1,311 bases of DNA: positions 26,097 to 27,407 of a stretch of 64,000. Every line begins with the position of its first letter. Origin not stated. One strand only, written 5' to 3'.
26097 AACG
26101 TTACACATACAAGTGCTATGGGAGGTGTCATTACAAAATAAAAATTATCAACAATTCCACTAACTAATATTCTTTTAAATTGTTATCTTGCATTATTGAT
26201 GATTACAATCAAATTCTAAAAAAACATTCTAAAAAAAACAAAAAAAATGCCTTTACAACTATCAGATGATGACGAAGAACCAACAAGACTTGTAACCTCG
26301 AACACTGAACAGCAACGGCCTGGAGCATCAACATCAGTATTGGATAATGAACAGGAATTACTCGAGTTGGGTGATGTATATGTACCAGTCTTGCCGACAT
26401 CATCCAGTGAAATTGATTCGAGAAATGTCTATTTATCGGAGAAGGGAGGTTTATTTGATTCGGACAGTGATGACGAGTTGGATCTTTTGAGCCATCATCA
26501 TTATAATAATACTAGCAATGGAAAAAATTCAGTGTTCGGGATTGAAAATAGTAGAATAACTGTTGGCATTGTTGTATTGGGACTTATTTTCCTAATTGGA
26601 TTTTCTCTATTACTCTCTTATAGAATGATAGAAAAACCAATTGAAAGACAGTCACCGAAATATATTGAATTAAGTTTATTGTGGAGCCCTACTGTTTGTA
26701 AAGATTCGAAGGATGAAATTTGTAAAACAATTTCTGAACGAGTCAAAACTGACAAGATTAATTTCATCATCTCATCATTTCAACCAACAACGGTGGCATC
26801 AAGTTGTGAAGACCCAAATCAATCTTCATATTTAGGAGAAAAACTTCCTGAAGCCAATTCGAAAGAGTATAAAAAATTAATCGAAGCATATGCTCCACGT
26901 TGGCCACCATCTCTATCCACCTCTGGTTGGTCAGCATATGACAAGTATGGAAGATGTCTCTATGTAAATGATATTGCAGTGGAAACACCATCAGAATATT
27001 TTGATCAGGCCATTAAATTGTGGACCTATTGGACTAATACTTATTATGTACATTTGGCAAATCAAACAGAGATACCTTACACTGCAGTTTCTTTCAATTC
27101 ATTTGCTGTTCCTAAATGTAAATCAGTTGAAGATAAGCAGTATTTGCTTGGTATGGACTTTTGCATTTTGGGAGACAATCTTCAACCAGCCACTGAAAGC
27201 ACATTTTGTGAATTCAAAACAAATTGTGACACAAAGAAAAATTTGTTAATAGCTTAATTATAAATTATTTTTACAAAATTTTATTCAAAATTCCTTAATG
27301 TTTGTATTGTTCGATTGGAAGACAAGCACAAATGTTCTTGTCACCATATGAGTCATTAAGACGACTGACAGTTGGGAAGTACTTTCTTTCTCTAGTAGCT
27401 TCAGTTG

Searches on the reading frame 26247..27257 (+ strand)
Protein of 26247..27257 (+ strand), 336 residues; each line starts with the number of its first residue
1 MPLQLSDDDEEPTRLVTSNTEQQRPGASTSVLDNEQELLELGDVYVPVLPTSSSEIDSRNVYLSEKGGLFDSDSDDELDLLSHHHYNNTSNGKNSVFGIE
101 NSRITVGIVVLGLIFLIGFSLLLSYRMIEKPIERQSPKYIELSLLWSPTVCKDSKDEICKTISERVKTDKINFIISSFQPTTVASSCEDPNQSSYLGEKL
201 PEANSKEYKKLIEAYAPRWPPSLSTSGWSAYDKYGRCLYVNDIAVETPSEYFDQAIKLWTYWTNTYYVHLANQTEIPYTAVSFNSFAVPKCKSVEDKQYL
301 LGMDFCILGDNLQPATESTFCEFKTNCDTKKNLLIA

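Call 6: search_protein_families(library=pfam, proteins=[window:26247-27257:+])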
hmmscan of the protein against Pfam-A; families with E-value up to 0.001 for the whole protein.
window:26247-27257:+ (336 aa): 1 family
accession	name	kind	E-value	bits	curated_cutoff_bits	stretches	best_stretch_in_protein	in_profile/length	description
PF00445.23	Ribonuclease_T2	-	8e-08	33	26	1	139-262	3-122/188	Ribonuclease T2 family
